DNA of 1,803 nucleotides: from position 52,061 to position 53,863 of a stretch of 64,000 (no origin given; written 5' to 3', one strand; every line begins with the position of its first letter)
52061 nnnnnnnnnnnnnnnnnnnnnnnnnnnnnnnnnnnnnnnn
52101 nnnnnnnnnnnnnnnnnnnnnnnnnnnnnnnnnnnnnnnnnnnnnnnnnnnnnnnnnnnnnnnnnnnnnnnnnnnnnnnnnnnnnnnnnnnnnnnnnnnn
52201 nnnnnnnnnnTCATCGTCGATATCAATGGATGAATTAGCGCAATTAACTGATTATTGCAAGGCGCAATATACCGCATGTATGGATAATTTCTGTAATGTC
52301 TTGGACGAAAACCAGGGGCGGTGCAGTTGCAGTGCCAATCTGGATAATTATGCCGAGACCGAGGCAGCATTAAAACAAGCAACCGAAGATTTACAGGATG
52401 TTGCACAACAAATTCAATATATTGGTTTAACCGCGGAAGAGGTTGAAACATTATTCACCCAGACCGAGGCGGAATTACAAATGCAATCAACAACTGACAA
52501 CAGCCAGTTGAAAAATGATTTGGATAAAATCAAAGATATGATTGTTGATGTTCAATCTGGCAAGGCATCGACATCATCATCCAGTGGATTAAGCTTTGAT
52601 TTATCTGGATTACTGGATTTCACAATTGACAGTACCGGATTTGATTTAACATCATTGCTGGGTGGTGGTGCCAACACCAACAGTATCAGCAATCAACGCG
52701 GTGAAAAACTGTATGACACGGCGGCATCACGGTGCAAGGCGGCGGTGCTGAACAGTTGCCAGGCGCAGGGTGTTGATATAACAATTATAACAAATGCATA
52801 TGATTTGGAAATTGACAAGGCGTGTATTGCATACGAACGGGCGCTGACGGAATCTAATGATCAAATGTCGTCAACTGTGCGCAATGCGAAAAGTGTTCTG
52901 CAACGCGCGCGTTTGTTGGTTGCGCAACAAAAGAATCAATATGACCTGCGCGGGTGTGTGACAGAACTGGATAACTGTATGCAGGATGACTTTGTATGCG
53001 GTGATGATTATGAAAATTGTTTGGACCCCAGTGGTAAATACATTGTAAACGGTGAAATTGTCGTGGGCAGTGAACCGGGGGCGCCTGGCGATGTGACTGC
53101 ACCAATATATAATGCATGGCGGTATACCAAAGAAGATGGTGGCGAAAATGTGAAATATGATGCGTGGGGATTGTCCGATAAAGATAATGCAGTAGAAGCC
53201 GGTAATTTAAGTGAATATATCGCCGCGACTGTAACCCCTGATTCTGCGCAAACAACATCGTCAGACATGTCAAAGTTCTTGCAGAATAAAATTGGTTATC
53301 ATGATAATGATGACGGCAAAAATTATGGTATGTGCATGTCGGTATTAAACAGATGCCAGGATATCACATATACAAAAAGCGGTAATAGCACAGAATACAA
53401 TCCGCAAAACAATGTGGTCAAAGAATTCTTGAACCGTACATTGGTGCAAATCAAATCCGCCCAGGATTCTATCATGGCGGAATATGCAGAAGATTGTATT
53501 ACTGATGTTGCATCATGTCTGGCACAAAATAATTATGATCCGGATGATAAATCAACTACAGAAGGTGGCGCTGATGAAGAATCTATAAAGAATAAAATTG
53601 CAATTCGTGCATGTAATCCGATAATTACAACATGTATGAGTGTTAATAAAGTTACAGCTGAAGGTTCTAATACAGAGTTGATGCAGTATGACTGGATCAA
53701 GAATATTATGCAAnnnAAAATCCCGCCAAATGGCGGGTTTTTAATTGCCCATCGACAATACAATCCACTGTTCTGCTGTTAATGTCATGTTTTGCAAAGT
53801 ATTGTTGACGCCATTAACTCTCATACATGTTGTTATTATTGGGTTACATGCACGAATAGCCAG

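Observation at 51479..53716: Large secreted protein with ~170-aa Thr/Ala/Ser/Arg-rich disordered tract and Cys-rich C-terminal domain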

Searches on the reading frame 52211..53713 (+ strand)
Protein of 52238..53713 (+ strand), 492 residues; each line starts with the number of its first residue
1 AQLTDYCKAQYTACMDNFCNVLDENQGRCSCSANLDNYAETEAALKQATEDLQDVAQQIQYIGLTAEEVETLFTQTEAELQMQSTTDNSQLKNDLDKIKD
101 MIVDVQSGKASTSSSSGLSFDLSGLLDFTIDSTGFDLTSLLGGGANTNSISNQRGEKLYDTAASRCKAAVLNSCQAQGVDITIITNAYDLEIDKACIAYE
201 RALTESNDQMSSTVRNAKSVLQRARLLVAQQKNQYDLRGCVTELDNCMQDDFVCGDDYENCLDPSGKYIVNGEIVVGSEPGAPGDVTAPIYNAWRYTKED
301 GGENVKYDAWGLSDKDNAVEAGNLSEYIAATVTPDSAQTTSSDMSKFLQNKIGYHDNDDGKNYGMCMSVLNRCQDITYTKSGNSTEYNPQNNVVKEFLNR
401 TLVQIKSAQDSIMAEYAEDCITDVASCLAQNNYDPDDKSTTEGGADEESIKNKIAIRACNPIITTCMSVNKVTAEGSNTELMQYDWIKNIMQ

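Call 7: find_homologous_proteins(query=window:52238-53713:+, max_evalue=0.001)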
Query window:52238-53713:+ (492 aa): 1138 proteins with E <= 0.001 among 8000 candidates; the best 120 are listed.
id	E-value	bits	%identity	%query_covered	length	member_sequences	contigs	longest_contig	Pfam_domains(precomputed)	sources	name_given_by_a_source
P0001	0.0e+0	1068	98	100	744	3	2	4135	-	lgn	-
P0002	0.0e+0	1064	98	100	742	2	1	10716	-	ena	-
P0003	0.0e+0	1064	98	100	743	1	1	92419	-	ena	-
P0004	0.0e+0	1060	97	100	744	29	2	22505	-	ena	-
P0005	0.0e+0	1034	96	100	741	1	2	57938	-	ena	-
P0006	2.2e-274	928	87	100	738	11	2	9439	-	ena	-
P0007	2.4e-274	928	86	100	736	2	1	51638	-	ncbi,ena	-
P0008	5.0e-256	868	81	100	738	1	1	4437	-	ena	-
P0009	7.5e-250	848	78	100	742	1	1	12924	-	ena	-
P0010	2.4e-249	846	78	100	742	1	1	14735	-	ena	-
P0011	3.5e-247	839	78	100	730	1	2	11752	-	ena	-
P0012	4.9e-247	838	78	100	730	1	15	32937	-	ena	-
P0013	9.2e-247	837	78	100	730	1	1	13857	-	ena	-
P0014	1.1e-246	837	78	100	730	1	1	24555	-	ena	-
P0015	8.3e-244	828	81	92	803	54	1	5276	-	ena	-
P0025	4.9e-241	818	72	100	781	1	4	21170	-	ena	-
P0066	1.8e-225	767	72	100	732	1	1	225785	-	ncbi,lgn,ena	-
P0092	8.1e-219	745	70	100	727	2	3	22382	-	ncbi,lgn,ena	-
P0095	2.9e-216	737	69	100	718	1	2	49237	-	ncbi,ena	-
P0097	1.4e-213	728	70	100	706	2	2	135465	-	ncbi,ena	-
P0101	5.2e-213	726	70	100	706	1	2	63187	-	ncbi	-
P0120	7.5e-210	716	69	100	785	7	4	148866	-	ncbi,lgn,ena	-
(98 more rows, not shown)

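Call 8: list_cluster_members(proteins=[P0007, P0066, P0092, P0095, P0097, P0101, P0120])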
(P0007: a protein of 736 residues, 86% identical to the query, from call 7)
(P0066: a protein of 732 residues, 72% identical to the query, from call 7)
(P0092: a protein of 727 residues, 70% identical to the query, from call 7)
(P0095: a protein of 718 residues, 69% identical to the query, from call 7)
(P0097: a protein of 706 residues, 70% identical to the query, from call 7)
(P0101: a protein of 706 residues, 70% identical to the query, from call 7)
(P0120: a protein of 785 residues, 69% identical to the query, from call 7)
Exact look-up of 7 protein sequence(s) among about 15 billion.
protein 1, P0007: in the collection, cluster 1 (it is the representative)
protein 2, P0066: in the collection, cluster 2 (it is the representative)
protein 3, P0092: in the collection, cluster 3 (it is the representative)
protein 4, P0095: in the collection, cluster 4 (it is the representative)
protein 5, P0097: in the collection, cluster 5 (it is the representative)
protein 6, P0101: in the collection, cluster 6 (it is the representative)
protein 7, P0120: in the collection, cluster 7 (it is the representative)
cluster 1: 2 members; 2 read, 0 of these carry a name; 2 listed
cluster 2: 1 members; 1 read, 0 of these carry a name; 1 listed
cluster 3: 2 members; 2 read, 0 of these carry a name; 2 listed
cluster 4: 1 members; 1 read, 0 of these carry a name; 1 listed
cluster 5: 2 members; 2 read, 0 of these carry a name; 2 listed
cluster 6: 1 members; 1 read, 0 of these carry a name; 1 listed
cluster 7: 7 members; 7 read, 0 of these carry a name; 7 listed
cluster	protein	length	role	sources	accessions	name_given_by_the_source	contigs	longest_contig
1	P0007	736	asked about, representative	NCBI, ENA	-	-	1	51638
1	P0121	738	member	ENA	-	-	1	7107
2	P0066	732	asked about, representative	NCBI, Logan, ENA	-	-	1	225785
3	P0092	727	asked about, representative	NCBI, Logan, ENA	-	-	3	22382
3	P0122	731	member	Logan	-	-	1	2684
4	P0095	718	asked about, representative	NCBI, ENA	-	-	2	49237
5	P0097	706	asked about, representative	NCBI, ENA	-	-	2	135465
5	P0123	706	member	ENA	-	-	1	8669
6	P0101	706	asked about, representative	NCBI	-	-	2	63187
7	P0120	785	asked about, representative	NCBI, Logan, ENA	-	-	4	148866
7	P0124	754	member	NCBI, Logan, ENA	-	-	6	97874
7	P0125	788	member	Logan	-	-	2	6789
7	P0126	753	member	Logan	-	-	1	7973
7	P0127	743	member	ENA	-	-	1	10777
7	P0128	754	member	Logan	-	-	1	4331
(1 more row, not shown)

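Call 13: find_related_loci(query=window:52238-53713:+, collection=genome_contigs, flank=6000)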
Query window:52238-53713:+ (492 aa) in genome_contigs; peptide patterns used: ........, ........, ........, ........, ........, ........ (x = any residue, [..] = any of these).
183 stretches matched a pattern; 152 encode a relative of the query (tblastn E <= 1e-3); the best 80 are kept; 80 distinct loci.
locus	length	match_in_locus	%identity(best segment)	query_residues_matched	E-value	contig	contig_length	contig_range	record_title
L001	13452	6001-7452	86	1-492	0e+0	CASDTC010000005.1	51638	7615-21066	uncultured proteobacterium isolate T11_L1_319319_idba_bin.126 genome assembly, contig: T11_L1_319319_idba_bin.126.fa_sca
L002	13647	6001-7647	71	1-491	0e+0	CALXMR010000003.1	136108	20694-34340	MAG: uncultured Alphaproteobacteria bacterium isolate BRZ_MA__bin39 genome assembly, contig: BRZ_MA__NODE_145_length_136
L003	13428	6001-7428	74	1-491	0e+0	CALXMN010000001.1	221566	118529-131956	MAG: uncultured Alphaproteobacteria bacterium isolate BRZ_KQ__bin82 genome assembly, contig: BRZ_KQ__NODE_53_length_2215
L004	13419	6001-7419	75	1-491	0e+0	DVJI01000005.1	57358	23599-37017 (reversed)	MAG TPA_asm: Candidatus Enterousia intestinigallinarum isolate ChiGjej3B3-5194 ChiGjej3B3M5__C331083_L57358_SRR6323341,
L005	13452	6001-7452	74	1-491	0e+0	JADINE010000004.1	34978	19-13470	MAG: Candidatus Enterousia excrementavium isolate B1-16210 B1M03__C37113_L34978_SRR9113712, whole genome shotgun sequenc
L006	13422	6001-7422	74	1-491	0e+0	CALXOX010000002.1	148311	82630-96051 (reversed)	MAG: uncultured Alphaproteobacteria bacterium isolate BRZ_MD__bin1 genome assembly, contig: BRZ_MD__NODE_142_length_1483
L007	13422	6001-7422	71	1-491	0e+0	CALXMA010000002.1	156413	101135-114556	MAG: uncultured Alphaproteobacteria bacterium isolate BRZ_IT__bin13 genome assembly, contig: BRZ_IT__NODE_54_length_1564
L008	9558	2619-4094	74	1-491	0e+0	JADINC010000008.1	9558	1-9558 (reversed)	MAG: Candidatus Enterousia avistercoris isolate 8207 D5M67__C48961_L9558_SRR9113728, whole genome shotgun sequence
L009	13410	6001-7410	74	1-491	0e+0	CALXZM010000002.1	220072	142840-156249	MAG: uncultured Alphaproteobacteria bacterium isolate BRZ_LB__bin18 genome assembly, contig: BRZ_LB__NODE_36_length_2200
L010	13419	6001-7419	73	1-491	0e+0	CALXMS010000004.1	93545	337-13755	MAG: uncultured Alphaproteobacteria bacterium isolate BRZ_MB__bin43 genome assembly, contig: BRZ_MB__NODE_396_length_935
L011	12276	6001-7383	70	1-491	0e+0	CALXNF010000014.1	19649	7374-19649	MAG: uncultured Alphaproteobacteria bacterium isolate E02__bin305 genome assembly, contig: E02__k127_2432991, whole geno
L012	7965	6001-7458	69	1-492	0e+0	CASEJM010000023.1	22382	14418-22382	uncultured proteobacterium isolate Batch3_idba_bin.193 genome assembly, contig: Batch3_idba_bin.193.fa_k87_22508618, who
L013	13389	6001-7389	69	1-491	0e+0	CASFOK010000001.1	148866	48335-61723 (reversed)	uncultured proteobacterium isolate SI.B28.metabat-bins.76 genome assembly, contig: SI.B28.metabat-bins.76.fa_k141_8054,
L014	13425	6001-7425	70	1-491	0e+0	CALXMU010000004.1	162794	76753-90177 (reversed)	MAG: uncultured Alphaproteobacteria bacterium isolate BRZ_MD__bin57 genome assembly, contig: BRZ_MD__NODE_110_length_162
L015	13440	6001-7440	69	1-492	0e+0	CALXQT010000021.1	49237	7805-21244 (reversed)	MAG: uncultured Alphaproteobacteria bacterium isolate E20__bin73 genome assembly, contig: E20__k127_2640837, whole genom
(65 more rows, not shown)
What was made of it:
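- The gene appears as a single locus per species genome among the 80 kept loci of the species-level scan (call 13).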

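Call 21: search_protein_representatives(protein=window:52238-53713:+)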
Query: 492 residues. Proteins with E-value up to 0.001 (for the whole library): 607; up to 1e-10: 422; up to 1e-30: 173. The best 150 are listed.
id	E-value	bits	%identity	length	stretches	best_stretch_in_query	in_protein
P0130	1.5e-196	670.1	69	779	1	1-491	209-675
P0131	9.6e-195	664.2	69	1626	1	1-472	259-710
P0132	4.6e-182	622.4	66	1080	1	1-473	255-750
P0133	4.7e-177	605.9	64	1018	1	1-477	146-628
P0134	5.4e-175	599.1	62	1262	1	1-487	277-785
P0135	4.9e-173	592.6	63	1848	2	1-283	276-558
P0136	7.8e-173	591.9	60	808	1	1-487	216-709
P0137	3.3e-172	589.9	61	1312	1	1-490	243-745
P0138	6.3e-172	588.9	62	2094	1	1-476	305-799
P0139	1.6e-171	587.6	62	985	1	1-489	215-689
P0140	1.7e-171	587.5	61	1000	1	1-476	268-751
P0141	1.3e-170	584.7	62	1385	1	1-476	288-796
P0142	2.9e-170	583.5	61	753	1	1-491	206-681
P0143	7.6e-169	578.8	63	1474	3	1-285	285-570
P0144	2.3e-168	577.2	64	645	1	2-471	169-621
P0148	6.4e-166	569.2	62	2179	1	3-476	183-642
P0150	2.0e-165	567.5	62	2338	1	3-476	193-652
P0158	1.8e-153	528.1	56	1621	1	1-491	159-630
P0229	4.6e-80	286.1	41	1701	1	1-466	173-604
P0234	5.4e-78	279.3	44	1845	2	1-279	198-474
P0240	2.4e-76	273.9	41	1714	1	1-466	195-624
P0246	5.5e-75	269.4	43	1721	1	1-466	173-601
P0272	6.5e-55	203.2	32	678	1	6-469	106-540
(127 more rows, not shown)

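Call 22: search_protein_families(library=pfam, proteins=[P0150, P0138, P0135, P0234, P0246], max_evalue=0.01)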
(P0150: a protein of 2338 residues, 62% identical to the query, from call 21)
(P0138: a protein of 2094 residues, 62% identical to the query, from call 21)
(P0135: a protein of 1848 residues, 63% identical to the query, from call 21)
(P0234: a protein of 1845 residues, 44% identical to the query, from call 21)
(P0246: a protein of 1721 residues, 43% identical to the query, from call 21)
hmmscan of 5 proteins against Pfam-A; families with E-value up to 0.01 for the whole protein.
P0150 (2338 aa): 0 families

P0138 (2094 aa): 2 families
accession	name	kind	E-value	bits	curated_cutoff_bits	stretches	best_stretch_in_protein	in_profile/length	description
PF13093.11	FTA4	-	0.0024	18.2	24.8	1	331-409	117-196/199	Kinetochore complex Fta4 of Sim4 subunit, or CENP-50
PF14478.12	DUF4430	-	0.0065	17.3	23.8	0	1515-1543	26-54/72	Domain of unknown function (DUF4430)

P0135 (1848 aa): 0 families

P0234 (1845 aa): 1 family
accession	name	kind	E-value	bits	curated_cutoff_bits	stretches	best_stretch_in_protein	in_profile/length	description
PF09479.16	Flg_new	-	4.3e-15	56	27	3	1585-1658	1-64/65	Listeria-Bacteroides repeat domain (List_Bact_rpt)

P0246 (1721 aa): 1 family
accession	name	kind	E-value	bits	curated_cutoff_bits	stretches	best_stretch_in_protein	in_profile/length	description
PF09479.16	Flg_new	-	6.9e-41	138.6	27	5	1087-1160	1-65/65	Listeria-Bacteroides repeat domain (List_Bact_rpt)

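Call 26: find_homologous_proteins(query=P0272, max_evalue=0.001)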
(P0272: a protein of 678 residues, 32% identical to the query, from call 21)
Query P0272 (678 aa): 1081 proteins with E <= 0.001 among 8000 candidates; the best 120 are listed.
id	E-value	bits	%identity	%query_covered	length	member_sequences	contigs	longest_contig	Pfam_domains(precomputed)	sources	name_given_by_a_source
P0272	0.0e+0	1505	100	100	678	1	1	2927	-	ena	-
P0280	2.9e-241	820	63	90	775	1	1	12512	-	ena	-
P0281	2.2e-239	814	64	87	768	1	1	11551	-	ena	-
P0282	2.0e-237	808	60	98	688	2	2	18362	-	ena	-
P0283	1.5e-231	788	60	98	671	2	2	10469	-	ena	-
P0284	6.2e-231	786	64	85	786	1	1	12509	-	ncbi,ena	-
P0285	5.0e-229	780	62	90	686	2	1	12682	-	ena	-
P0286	1.6e-141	491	47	77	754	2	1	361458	-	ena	-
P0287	1.8e-141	491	48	74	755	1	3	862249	-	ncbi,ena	-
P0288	1.9e-141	491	48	74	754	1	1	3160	-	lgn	-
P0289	2.5e-141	490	45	74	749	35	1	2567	-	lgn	-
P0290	3.8e-141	490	48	74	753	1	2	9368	-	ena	-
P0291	4.6e-141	489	48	74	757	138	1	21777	-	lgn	-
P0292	1.0e-140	488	48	74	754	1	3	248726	-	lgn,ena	-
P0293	1.4e-140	488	47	74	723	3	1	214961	-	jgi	-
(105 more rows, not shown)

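Call 40: search_solved_structures(query=A2, max_evalue=1)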
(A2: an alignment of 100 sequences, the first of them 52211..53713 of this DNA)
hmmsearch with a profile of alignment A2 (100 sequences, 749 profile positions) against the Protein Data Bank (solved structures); distinct sequences matched with E-value up to 1: 1.
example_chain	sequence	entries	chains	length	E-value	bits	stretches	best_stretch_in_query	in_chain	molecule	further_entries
4uos_A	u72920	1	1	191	0.32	12.5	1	275-399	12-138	DESIGNED HELICAL BUNDLE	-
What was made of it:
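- On Any solved structure: The profile search against PDB sequences gave one hit at E 0.32, a designed helical bundle (call 40).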

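Call 47: find_encoding_contigs(protein=P0287, flank=6000, max_places=3)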
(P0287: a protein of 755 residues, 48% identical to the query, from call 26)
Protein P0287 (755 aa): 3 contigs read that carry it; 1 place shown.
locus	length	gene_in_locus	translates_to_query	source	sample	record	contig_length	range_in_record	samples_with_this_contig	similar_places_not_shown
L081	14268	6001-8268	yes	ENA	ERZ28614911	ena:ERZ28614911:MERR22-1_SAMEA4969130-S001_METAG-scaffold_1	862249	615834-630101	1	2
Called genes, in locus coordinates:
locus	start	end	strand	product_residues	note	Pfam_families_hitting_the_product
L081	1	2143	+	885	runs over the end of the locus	PF01326:PPDK_N, PF00391:PEP-utilizers, PF02896:PEP-utilizers_C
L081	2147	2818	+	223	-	PF09411:PagL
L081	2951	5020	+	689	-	-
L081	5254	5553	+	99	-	PF00829:Ribosomal_L21p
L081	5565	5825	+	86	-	PF01016:Ribosomal_L27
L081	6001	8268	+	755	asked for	-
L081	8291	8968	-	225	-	PF00929:RNase_T, PF13482:RNase_H_2 (weak)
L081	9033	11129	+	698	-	PF00580:UvrD-helicase, PF13245:AAA_19, PF13604:AAA_30 (faint), PF01443:Viral_helicase1 (faint), PF13361:UvrD_C, PF13538:UvrD_C_2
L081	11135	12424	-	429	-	-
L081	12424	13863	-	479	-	-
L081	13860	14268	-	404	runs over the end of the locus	-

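Call 48: find_encoding_contigs(protein=P0280, flank=6000, max_places=2)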
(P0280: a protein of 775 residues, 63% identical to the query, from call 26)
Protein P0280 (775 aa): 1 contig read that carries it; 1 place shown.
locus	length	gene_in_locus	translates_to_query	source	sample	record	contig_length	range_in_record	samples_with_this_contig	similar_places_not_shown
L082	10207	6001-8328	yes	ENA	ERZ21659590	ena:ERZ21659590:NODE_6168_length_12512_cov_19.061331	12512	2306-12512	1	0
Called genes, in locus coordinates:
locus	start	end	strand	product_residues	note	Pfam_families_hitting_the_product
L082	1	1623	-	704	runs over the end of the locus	-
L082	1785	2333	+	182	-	PF09411:PagL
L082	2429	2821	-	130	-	PF00376:MerR (weak), PF13411:MerR_1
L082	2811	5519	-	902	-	PF00521:DNA_topoisoIV, PF03989:DNA_gyraseA_C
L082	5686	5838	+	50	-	PF00468:Ribosomal_L34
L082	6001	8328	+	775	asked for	-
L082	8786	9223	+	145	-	PF14437:MafB19-deam, PF00383:dCMP_cyt_deam_1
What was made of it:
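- The PLD neighbour is not retained in distant genera (calls 47, 48), so it gives no functional clue.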

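Call 49: predict_structure(alignment_id=A2)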
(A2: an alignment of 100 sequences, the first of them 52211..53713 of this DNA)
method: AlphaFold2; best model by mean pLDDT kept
length: 501 residues; sequences in the alignment: 100
mean_pLDDT: 73.9   pTM: 0.58
mean pLDDT of the five models: 73.9, 73.9, 72.2, 71.0, 68.9
residues with pLDDT >= 90: 123; 70-90: 205; 50-70: 117; < 50: 56
segments of 3 or more residues with pLDDT < 50: 1-3, 113-161
pLDDT, mean of each block of 10 residues (from residue 1): 61 83 78 66 68 70 66 61 58 52 59 38 27 30 35 36 67 79 81 80 77 73 72 69 81 91 90 93 93 89 91 93 91 92 74 89 82 83 76 74 92 94 93 93 73 65 89 91 60 79 76
secondary structure, 60 per line:
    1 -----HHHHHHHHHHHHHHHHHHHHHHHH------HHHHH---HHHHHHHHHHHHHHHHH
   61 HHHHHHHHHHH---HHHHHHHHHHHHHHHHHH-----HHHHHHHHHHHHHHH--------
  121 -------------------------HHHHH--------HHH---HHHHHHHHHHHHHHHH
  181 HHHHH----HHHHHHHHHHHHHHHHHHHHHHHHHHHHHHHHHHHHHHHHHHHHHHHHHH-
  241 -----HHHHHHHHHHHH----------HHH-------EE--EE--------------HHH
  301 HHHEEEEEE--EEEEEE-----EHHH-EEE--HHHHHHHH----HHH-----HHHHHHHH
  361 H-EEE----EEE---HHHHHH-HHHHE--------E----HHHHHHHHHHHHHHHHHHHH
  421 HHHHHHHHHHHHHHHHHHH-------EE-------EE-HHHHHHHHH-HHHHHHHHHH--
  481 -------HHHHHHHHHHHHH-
elements in order: H6-29 H36-40 H44-71 H75-92 H98-112 H146-150 H165-185 H190-239 H246-257 H298-303 E304-309 E312-317 E328-330 H333-340 H353-361 E363-365 E370-372 H376-381 H383-386 H401-439 H459-467 H469-478 H488-500
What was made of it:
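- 52253..53713 (+): Conserved cysteine-rich, mostly helical domain (aa 259-745) with a low-confidence loop at aa 357-405 that carries the conserved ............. motif. The AlphaFold model has mean pLDDT 74 (call 49).
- Closest known: Chlamydial cysteine-rich envelope protein OmcB. Different: OmcB is beta-rich, whereas this domain is helical (call 49).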
